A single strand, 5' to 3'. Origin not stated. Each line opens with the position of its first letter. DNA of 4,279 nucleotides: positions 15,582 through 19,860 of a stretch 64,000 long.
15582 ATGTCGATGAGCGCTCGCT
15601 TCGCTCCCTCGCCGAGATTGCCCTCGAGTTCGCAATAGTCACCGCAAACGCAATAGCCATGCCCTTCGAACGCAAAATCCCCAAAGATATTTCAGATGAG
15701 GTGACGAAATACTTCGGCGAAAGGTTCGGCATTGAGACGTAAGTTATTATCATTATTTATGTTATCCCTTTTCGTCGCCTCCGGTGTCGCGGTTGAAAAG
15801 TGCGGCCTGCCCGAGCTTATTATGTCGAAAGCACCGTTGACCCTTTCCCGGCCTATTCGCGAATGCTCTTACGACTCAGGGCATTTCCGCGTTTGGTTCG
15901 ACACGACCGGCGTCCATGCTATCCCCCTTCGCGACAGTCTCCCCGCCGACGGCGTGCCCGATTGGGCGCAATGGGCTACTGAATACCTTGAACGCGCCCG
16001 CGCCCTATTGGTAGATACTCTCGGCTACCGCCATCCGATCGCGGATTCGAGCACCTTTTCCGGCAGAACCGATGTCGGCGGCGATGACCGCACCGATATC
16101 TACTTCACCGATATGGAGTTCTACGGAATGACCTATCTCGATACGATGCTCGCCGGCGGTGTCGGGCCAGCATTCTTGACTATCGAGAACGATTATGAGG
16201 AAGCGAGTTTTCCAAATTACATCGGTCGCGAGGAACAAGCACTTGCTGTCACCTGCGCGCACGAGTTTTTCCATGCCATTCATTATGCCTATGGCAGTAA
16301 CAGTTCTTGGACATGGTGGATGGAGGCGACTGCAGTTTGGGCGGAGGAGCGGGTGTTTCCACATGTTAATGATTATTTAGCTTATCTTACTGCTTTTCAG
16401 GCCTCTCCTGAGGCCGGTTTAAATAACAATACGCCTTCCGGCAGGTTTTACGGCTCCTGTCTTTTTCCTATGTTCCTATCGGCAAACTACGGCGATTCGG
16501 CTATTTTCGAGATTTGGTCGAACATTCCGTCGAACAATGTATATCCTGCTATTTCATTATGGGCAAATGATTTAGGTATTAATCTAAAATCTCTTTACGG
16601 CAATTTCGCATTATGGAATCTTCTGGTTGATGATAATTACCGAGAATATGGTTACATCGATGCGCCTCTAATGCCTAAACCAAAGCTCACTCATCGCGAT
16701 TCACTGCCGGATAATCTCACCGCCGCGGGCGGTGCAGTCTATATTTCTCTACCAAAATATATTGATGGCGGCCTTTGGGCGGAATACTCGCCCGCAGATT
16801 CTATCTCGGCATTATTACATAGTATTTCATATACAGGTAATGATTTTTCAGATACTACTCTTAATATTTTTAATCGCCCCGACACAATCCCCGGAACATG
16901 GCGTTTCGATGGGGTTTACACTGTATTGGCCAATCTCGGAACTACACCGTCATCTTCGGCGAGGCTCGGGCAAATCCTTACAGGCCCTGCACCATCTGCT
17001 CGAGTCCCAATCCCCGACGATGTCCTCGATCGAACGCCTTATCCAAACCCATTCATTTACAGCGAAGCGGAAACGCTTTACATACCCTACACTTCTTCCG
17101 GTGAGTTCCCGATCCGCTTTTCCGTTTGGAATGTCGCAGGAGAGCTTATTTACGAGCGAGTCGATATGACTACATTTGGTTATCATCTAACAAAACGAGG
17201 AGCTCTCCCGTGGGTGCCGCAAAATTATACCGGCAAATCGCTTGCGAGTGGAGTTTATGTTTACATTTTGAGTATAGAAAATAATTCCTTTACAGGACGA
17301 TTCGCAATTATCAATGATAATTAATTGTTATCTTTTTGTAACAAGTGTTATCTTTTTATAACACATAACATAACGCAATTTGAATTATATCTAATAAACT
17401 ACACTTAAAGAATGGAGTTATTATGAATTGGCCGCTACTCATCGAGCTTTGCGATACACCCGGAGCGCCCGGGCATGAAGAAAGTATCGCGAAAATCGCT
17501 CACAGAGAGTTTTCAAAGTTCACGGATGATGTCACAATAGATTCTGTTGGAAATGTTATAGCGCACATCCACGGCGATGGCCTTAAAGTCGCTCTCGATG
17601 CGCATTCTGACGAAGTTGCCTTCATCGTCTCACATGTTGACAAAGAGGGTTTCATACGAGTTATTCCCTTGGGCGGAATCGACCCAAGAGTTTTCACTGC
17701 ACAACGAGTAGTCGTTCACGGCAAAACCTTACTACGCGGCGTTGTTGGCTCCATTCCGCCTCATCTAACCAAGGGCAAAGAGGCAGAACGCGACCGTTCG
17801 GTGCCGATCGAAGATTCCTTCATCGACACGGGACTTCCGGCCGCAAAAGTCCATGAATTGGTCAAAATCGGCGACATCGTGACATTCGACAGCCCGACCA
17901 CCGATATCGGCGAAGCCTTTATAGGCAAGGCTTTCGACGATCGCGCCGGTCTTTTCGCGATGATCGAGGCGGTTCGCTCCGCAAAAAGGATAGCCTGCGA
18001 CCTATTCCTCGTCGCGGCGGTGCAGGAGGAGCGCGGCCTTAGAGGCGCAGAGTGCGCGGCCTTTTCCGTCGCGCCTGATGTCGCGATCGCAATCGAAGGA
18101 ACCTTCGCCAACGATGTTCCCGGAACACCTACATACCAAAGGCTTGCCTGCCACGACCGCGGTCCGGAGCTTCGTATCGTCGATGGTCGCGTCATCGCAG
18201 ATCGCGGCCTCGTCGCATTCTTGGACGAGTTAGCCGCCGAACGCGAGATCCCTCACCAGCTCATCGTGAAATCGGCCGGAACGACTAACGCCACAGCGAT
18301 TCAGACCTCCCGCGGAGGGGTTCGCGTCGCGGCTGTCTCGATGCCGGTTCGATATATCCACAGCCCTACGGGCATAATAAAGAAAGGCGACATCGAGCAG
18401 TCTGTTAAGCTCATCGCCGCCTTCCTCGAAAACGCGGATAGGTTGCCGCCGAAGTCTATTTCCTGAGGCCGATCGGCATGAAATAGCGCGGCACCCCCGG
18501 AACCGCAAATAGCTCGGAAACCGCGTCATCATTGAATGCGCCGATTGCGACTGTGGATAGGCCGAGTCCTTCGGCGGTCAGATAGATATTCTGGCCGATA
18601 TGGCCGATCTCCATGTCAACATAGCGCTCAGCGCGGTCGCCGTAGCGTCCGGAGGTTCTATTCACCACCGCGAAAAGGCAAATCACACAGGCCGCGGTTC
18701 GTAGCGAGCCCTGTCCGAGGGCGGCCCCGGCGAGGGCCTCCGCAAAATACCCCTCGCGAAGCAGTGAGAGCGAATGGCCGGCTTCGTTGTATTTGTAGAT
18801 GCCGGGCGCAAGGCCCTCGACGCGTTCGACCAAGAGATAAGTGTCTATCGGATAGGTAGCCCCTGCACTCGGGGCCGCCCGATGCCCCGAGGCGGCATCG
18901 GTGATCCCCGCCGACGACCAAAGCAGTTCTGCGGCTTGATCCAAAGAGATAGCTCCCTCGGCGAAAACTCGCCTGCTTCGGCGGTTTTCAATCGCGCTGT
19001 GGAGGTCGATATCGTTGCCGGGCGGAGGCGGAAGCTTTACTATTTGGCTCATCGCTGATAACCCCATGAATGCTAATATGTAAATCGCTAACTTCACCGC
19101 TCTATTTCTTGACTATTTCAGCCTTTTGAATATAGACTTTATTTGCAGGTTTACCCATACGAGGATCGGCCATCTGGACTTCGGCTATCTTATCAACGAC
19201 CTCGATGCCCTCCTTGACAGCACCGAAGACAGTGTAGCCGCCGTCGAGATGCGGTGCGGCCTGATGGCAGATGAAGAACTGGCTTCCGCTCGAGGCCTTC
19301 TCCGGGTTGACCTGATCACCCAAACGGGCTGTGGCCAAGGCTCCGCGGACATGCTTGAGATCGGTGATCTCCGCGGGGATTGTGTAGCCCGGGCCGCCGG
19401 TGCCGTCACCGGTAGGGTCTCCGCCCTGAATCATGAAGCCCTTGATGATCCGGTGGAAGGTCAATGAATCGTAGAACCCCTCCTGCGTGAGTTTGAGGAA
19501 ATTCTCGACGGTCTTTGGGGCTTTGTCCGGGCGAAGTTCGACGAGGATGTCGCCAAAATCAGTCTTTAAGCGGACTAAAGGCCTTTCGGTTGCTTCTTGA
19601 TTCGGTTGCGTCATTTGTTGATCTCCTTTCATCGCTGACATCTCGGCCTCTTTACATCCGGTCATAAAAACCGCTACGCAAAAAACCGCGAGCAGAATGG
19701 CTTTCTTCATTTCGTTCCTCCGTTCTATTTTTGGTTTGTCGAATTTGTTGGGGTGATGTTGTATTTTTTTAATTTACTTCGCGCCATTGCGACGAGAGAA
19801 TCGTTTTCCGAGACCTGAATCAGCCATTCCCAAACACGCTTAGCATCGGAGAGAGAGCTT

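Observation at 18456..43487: Candidate surface-fibril display module: giant Ig-repeat lipoprotein followed by a beta-barrel OMP, TPR protein and periplasmic cyclophilin, downstream of lnt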

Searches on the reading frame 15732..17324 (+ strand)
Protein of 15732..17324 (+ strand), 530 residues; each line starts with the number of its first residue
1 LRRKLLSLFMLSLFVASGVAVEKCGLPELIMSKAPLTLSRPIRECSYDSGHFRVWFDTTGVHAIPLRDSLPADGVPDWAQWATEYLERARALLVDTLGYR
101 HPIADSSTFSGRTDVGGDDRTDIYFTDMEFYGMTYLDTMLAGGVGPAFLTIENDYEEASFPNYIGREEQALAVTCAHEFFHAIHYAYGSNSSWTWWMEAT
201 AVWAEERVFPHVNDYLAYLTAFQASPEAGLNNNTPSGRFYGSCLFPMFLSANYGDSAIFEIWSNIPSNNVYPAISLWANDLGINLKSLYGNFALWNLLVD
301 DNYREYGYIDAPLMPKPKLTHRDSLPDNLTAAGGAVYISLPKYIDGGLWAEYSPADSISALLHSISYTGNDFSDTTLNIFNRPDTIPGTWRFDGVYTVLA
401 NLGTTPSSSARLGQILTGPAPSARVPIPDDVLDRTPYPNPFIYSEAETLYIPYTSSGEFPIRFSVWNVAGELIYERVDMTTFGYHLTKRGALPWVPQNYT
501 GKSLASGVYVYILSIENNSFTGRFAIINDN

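Call 53: search_protein_families(library=pfam, proteins=[window:15732-17324:+], max_evalue=0.0001)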
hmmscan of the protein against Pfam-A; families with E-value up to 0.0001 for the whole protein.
window:15732-17324:+ (530 aa): 0 families

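Call 77: search_protein_families(library=ncbifam, proteins=[window:15732-17324:+], max_evalue=0.001)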
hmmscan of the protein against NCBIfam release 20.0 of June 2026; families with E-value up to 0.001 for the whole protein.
window:15732-17324:+ (530 aa): 1 family
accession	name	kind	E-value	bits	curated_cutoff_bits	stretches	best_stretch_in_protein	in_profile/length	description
NF045524.1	MXAN_6640_HExxH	subfamily_domain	1.4e-56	192.3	140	1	54-323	1-270/290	MXAN_6640 family putative metalloprotease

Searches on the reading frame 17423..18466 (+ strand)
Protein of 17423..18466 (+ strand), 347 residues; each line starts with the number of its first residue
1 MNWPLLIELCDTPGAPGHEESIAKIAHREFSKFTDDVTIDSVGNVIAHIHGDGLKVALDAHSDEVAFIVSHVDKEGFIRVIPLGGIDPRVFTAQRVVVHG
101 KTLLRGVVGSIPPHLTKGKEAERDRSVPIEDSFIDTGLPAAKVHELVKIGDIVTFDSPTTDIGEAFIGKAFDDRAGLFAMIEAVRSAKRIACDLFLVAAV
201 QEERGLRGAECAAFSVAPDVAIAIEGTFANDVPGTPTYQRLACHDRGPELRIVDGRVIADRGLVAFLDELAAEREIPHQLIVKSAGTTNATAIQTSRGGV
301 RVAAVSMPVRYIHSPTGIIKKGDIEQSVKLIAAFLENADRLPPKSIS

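Call 53: search_protein_families(library=pfam, proteins=[window:17423-18466:+], max_evalue=0.0001)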
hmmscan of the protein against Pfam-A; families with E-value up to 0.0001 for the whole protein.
window:17423-18466:+ (347 aa): 1 family
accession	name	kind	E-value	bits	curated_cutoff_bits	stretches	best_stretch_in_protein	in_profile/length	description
PF05343.19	Peptidase_M42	-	1e-79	268.1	23.2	1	43-330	1-292/292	M42 glutamyl aminopeptidase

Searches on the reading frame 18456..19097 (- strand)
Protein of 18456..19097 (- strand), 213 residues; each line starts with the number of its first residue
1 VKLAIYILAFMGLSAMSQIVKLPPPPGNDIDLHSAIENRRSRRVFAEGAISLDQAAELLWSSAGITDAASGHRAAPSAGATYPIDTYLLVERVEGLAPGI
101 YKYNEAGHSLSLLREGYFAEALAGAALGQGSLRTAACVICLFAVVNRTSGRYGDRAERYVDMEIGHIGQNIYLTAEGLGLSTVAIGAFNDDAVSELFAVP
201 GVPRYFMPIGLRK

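Call 4: search_protein_families(library=pfam, proteins=[window:18456-19097:-], max_evalue=0.1)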
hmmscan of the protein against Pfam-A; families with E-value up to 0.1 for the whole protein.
window:18456-19097:- (213 aa): 3 families
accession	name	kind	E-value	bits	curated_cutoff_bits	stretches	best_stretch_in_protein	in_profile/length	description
PF00881.29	Nitroreductase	-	2.1e-23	83.8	23.5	1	36-210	1-166/167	Nitroreductase family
PF14512.11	TM1586_NiRdase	-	0.0064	16.6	27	0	159-187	79-107/215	Putative TM nitroreductase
PF08552.16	Kei1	-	0.03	14.5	25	1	127-153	3-29/181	Inositolphosphorylceramide synthase subunit Kei1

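Call 77: search_protein_families(library=ncbifam, proteins=[window:18456-19097:-], max_evalue=0.001)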
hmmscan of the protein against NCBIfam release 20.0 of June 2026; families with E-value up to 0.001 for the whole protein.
window:18456-19097:- (213 aa): 2 families
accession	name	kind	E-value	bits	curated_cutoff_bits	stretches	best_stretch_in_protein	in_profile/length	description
TIGR03605.1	antibiot_sagB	domain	4.8e-36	123.9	78.4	1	52-201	2-160/173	SagB family peptide dehydrogenase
TIGR04511.1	SagB_rel_DH_2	exception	2.5e-24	86.1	240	1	18-201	162-355/380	putative peptide maturation dehydrogenase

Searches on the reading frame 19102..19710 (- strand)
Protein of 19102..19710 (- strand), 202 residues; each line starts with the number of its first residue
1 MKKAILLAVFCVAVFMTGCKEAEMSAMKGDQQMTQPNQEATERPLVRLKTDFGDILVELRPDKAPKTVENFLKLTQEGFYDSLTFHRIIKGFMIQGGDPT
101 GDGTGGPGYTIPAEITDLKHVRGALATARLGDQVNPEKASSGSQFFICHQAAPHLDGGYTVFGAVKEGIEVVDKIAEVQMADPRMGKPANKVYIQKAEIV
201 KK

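Call 4: search_protein_families(library=pfam, proteins=[window:19102-19710:-], max_evalue=0.1)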
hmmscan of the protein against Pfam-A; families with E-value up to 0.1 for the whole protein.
window:19102-19710:- (202 aa): 1 family
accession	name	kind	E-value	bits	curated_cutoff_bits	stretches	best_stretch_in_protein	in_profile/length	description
PF00160.26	Pro_isomerase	-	9.4e-49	166.1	21.7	1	46-198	2-158/159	Cyclophilin type peptidyl-prolyl cis-trans isomerase/CLD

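Call 7: search_protein_families(library=ncbifam, proteins=[window:19102-19710:-], max_evalue=0.1)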
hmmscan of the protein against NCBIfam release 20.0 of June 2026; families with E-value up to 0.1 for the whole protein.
window:19102-19710:- (202 aa): 4 families
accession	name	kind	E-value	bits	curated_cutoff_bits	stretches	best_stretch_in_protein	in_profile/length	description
NF008151.0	PRK10903.1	equivalog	8.4e-28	97.1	308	1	35-200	20-189/190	peptidylprolyl isomerase A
NF008057.0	PRK10791.1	equivalog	8.8e-25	87.4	297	1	46-193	2-156/164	peptidylprolyl isomerase B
NF008560.0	PRK11505.1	equivalog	0.023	15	165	1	1-45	1-45/106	phosphate starvation-inducible protein PsiF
NF052320.1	Cbp1_fam_LP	subfamily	0.079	12.5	90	1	2-59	1-60/286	Cbp1 family collagen-binding glycoprotein adhesin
